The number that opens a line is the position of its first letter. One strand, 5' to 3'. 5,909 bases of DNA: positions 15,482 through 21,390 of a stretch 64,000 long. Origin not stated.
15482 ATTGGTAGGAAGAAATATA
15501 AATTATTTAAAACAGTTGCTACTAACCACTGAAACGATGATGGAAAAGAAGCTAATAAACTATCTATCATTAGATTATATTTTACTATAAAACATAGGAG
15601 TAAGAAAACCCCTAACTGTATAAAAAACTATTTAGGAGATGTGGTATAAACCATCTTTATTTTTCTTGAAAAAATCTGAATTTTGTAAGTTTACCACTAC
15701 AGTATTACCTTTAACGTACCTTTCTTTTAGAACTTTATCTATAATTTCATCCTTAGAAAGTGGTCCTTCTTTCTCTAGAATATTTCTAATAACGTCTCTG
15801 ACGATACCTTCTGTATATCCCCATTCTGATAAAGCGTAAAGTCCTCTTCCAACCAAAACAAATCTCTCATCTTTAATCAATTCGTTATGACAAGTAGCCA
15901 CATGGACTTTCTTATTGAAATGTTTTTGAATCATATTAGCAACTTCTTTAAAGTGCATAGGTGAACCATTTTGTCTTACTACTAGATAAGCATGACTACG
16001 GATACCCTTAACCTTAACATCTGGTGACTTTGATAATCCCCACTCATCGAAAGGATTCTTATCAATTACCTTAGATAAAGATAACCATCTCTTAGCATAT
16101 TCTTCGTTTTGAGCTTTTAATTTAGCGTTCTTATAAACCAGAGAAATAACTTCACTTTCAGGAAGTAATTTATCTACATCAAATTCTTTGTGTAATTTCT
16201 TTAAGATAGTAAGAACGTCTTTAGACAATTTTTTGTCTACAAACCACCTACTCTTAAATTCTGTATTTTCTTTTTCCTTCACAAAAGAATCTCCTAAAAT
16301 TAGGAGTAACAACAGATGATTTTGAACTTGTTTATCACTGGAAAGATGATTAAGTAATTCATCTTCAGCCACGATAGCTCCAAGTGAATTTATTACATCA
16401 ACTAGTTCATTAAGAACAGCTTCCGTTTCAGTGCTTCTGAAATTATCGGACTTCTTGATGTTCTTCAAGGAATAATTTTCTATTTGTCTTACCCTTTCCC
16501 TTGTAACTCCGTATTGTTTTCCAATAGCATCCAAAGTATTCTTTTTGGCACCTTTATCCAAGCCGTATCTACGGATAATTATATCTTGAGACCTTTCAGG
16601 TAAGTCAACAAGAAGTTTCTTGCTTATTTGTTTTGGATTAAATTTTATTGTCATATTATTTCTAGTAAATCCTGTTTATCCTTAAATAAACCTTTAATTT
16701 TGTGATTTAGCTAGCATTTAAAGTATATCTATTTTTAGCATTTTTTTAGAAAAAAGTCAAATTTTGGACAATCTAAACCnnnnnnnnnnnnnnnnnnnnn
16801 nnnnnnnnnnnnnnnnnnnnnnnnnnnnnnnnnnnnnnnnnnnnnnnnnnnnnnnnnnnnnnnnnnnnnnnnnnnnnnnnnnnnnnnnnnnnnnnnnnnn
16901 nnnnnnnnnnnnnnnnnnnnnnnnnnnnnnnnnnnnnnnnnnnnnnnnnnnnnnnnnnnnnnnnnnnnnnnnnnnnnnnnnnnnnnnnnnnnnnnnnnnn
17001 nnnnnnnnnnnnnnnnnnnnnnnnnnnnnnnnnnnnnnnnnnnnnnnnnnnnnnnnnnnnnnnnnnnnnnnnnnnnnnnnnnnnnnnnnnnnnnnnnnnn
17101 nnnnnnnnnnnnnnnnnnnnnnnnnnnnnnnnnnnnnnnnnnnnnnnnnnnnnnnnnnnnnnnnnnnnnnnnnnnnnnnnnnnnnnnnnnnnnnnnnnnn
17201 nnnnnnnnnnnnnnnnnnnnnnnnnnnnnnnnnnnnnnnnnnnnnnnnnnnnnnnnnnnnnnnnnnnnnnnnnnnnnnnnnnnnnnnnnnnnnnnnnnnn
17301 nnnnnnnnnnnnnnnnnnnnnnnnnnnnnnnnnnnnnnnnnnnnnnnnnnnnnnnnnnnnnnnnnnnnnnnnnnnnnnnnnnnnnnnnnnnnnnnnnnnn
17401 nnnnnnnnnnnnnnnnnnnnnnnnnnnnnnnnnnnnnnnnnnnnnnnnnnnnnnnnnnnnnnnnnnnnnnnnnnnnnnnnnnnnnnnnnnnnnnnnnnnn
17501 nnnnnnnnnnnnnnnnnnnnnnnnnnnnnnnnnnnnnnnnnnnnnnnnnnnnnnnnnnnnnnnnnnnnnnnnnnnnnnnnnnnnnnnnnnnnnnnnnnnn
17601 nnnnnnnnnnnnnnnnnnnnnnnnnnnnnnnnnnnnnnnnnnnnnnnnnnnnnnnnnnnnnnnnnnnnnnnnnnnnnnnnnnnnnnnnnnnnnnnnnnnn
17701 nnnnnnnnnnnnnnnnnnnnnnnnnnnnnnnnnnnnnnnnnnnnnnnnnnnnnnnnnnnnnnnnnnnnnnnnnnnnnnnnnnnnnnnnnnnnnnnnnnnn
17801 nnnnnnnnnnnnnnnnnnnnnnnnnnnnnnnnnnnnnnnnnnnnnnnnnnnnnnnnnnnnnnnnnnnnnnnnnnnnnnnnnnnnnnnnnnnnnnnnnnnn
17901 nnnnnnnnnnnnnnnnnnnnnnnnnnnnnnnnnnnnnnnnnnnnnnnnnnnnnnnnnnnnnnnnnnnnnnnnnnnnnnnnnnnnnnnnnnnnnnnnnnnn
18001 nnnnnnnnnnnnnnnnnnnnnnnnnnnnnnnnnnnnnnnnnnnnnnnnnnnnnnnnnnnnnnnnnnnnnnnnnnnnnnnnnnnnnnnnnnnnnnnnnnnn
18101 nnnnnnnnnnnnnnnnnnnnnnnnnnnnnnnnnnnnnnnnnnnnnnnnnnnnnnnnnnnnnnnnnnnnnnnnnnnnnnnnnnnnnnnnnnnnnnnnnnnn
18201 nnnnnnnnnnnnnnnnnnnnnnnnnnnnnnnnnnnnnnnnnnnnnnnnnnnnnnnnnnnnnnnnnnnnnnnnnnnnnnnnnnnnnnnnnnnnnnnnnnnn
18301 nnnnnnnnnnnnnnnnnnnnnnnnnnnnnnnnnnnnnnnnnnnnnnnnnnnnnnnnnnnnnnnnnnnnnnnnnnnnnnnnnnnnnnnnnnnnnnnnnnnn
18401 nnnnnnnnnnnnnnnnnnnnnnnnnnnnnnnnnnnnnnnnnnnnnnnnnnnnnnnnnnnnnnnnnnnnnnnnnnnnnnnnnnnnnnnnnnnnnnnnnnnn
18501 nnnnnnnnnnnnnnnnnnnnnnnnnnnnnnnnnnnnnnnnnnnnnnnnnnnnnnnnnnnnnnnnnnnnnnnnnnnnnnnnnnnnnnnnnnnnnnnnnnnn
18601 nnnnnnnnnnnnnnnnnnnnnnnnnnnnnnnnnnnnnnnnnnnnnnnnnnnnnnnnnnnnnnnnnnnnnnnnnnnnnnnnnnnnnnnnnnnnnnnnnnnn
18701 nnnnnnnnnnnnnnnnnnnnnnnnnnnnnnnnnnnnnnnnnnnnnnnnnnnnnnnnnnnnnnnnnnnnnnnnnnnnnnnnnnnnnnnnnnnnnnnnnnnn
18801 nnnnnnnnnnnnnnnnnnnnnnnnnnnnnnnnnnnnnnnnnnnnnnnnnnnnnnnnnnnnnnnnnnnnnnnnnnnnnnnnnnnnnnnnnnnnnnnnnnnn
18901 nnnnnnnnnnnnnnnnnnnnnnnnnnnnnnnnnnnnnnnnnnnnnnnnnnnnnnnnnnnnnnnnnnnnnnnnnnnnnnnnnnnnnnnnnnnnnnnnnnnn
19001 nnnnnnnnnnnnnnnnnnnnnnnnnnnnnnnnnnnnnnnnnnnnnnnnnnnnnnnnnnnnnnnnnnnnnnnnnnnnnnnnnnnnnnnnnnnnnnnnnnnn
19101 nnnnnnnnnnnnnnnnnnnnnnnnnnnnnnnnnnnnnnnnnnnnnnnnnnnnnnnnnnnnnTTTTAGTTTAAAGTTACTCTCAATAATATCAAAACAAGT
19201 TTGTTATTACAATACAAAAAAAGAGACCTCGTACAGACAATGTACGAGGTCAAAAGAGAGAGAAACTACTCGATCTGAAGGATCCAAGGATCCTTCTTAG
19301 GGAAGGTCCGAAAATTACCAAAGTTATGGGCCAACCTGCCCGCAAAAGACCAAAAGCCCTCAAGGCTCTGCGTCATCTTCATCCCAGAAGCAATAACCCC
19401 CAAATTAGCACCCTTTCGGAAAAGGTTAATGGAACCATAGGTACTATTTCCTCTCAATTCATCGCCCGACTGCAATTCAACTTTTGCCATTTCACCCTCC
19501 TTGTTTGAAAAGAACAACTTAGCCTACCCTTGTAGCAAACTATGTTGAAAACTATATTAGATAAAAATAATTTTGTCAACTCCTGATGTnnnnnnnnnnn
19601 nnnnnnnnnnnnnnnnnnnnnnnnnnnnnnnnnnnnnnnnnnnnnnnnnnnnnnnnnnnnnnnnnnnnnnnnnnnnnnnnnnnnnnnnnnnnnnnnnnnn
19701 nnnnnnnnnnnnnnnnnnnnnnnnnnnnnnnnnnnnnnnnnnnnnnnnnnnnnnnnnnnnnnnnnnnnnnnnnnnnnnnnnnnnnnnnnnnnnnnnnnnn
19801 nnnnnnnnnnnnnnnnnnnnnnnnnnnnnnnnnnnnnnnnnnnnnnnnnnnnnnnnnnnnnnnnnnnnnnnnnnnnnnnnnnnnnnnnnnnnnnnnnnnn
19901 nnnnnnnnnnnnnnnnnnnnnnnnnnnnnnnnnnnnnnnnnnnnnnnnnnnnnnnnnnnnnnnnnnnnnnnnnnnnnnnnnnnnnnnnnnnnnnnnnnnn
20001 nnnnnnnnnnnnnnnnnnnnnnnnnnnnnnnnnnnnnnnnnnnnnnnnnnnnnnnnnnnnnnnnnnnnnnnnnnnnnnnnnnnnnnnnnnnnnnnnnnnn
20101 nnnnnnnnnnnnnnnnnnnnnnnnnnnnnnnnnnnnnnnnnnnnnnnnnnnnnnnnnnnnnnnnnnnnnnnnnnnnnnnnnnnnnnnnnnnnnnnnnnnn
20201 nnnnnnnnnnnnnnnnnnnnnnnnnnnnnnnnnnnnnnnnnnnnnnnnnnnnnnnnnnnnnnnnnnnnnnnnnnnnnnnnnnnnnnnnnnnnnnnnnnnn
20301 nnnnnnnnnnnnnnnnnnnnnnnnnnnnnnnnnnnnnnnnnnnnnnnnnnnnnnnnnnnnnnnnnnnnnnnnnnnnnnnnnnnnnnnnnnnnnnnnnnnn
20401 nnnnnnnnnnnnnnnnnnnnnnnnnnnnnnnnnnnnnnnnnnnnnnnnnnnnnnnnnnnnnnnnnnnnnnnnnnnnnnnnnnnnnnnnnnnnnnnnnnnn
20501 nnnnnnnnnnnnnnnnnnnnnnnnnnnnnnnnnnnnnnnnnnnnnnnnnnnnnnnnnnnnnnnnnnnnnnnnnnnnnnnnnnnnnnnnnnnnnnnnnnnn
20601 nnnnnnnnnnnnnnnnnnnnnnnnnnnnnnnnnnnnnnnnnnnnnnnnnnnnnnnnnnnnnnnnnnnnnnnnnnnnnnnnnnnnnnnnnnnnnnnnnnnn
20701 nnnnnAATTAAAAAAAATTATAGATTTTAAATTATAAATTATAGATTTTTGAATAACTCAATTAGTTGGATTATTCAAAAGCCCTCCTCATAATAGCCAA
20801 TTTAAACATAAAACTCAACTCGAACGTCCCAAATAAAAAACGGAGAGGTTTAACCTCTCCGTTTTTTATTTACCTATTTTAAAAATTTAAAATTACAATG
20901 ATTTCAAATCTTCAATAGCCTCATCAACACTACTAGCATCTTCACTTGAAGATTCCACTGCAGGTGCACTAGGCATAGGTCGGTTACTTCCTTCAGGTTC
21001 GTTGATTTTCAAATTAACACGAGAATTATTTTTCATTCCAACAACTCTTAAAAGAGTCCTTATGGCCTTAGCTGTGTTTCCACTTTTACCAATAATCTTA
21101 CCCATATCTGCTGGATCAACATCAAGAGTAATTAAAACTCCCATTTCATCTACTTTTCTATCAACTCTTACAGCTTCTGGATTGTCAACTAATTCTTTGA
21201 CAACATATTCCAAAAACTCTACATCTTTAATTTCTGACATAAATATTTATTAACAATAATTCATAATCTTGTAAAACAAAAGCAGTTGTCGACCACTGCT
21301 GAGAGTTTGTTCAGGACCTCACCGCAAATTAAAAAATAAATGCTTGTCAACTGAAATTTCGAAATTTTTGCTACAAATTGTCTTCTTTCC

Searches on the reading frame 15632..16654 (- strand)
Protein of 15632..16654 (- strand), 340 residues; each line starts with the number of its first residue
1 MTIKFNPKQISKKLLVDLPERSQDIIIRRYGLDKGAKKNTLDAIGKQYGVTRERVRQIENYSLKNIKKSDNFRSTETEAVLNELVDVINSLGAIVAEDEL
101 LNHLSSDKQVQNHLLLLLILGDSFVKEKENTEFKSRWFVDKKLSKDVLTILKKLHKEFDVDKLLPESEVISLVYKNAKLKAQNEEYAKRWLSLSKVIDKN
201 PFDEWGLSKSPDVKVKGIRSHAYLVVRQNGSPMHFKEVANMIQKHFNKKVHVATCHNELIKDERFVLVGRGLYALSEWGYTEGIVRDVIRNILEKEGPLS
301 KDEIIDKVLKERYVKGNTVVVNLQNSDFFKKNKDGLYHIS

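Call 20: search_protein_families(library=pfam, proteins=[window:15632-16654:-], max_evalue=0.001)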
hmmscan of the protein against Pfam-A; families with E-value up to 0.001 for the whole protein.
window:15632-16654:- (340 aa): 3 families
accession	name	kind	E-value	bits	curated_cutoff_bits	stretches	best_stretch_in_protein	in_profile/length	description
PF04545.22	Sigma70_r4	-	4.8e-13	48.8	24.1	1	15-68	2-50/50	Sigma-70, region 4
PF05066.19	HARE-HTH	-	2.1e-09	38.1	25.9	1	220-278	5-71/71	HB1, ASXL, restriction endonuclease HTH domain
PF11784.13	DUF3320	-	9.2e-05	22.8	25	1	283-310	10-37/50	Protein of unknown function (DUF3320)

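Call 95: search_protein_families(library=padloc, proteins=[window:15632-16654:-], max_evalue=0.01)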
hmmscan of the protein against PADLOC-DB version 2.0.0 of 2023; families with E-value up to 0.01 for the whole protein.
window:15632-16654:- (340 aa): 2 families
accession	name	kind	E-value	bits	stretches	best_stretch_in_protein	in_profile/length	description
PDLC02203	MzaA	-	4.5e-08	29.8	1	10-68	601-657/683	-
PDLC01504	Csm2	-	0.0021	16.4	1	146-202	4-60/116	CAS-III-D; effector_SS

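Call 96: search_protein_families(library=phrogs, proteins=[window:15632-16654:-], max_evalue=0.001)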
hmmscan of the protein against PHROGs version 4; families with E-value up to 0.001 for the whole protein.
window:15632-16654:- (340 aa): 1 family
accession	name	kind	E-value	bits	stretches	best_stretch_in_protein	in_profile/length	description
phrog_351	-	transcription regulation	4.8e-11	43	1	14-74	672-730/928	RNA polymerase sigma factor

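Call 99: search_protein_families(library=ncbifam, proteins=[window:15632-16654:-], max_evalue=0.01)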
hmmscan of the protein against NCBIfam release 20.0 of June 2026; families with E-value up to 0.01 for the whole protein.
window:15632-16654:- (340 aa): 25 families
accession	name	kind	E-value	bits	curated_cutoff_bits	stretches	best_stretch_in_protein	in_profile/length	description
NF041931.2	MzaA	equivalog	1.6e-14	53.7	800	1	12-86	648-715/726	MZA anti-phage system associated sigma-70 family RNA polymerase sigma factor MzaA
TIGR02393.1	RpoD_Cterm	equivalog_domain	5.9e-14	52.3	354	1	12-70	171-228/238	RNA polymerase sigma factor RpoD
TIGR02394.1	rpoS_proteo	equivalog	7.1e-13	48.7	378.7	1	8-80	213-284/285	RNA polymerase sigma factor RpoS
NF005920.0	PRK07921.1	subfamily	8.1e-13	48.1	464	1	12-70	261-318/328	RNA polymerase sigma factor SigB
NF004208.0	PRK05658.1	equivalog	6.2e-12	45.3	555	1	7-68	558-618/631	RNA polymerase sigma factor RpoD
NF004561.0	PRK05901.1-3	equivalog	1.2e-11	44.4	582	1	12-65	470-522/537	RNA polymerase sigma factor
NF004207.0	PRK05657.1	equivalog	4.1e-11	42.8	394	1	8-81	256-328/329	RNA polymerase sigma factor RpoS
NF005643.0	PRK07406.1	equivalog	8.2e-11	41.6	500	1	13-69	331-386/397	RNA polymerase sigma factor RpoD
NF006666.0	PRK09210.1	equivalog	1.2e-10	41.3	572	1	13-69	304-359/370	RNA polymerase sigma factor RpoD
NF004566.0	PRK05901.2-4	equivalog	2.2e-10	40.3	531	1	14-69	378-433/448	RNA polymerase sigma factor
NF005785.0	PRK07598.1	equivalog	5.3e-10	38.7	554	1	12-68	345-400/415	RNA polymerase sigma factor SigC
TIGR02997.1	Sig70-cyanoRpoD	subfamily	5.7e-10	38.9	384.5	1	12-66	244-297/298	RNA polymerase sigma factor, RpoD/SigA family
NF005143.0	PRK06596.1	subfamily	6.7e-10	38.9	241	1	13-68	226-279/285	RNA polymerase factor sigma-32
NF004560.0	PRK05901.1-1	equivalog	1.3e-09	37.7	711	1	13-66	450-502/516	RNA polymerase sigma factor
TIGR02392.1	rpoH_proteo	equivalog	1.4e-09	38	323.1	1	13-68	214-266/270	RNA polymerase sigma factor RpoH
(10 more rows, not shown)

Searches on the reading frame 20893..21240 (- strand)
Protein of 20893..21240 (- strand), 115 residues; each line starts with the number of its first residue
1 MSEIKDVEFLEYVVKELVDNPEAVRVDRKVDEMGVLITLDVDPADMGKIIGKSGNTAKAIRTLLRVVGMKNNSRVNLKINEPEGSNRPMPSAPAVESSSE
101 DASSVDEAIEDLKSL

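Call 20: search_protein_families(library=pfam, proteins=[window:20893-21240:-], max_evalue=0.001)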
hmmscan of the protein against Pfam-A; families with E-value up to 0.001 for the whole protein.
window:20893-21240:- (115 aa): 1 family
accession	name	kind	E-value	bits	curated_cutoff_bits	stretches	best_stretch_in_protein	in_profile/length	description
PF13083.13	KH_KhpA-B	-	4.5e-22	78.2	32.1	1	8-79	2-73/73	KhpA/KhpB, KH domain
